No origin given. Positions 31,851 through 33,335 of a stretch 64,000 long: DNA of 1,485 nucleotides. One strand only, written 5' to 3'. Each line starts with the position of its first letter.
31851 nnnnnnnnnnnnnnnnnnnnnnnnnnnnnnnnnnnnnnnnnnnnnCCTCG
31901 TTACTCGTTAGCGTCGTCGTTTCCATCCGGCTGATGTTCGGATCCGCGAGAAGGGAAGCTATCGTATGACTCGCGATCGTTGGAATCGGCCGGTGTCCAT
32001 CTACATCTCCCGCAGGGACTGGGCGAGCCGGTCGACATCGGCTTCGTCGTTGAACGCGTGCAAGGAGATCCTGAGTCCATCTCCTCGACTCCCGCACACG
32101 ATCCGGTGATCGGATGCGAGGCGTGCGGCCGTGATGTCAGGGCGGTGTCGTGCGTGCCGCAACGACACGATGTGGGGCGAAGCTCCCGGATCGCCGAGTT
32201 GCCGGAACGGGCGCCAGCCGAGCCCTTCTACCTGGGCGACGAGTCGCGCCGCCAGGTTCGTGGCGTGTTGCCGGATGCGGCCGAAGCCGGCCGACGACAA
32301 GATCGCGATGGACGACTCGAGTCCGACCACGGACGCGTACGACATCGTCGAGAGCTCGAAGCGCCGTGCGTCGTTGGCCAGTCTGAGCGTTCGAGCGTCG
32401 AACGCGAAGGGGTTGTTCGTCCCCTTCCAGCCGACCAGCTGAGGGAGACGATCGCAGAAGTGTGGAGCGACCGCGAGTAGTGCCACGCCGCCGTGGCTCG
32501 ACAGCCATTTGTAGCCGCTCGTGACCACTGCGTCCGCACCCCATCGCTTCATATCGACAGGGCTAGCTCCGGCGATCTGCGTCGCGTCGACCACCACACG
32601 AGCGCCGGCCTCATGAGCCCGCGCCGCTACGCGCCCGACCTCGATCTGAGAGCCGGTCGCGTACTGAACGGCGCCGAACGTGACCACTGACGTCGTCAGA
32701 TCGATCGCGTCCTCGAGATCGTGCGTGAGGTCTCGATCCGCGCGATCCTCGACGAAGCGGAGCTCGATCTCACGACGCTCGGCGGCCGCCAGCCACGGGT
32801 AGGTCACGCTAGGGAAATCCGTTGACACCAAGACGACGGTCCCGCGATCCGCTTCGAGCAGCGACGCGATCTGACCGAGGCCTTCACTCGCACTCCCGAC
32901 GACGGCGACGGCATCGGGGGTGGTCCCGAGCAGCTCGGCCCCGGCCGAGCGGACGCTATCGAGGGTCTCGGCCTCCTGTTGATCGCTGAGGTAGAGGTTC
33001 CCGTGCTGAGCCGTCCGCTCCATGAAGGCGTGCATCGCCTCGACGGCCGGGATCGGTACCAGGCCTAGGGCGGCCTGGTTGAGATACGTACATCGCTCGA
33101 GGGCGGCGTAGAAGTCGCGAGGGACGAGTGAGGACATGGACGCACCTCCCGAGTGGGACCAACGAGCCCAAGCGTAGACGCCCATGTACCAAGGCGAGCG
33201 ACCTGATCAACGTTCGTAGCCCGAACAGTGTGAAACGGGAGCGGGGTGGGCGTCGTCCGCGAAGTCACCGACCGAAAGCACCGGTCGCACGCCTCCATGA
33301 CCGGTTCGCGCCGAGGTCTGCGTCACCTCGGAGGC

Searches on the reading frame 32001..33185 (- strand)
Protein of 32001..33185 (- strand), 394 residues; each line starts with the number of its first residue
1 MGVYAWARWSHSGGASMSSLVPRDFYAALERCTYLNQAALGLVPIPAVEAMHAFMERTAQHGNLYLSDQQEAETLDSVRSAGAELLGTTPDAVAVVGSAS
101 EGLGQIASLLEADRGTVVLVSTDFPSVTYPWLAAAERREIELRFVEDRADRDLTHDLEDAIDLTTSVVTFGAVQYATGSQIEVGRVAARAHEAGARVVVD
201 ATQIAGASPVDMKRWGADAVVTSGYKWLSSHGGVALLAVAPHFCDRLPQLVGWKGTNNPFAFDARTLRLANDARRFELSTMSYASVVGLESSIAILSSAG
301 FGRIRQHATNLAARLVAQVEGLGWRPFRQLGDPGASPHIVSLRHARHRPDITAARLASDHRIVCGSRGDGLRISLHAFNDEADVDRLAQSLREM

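Call 58: search_protein_families(library=pfam, proteins=[window:32001-33185:-], max_evalue=0.001)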
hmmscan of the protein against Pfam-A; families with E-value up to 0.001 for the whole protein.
window:32001-33185:- (394 aa): 2 families
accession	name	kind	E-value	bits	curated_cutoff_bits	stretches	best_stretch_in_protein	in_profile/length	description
PF00266.25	Aminotran_5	-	1e-35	123.9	21.5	1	34-387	2-371/371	Aminotransferase class-V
PF01053.26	Cys_Met_Meta_PP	-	7.6e-08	31.7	27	1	104-234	82-206/381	Cys/Met metabolism PLP-dependent enzyme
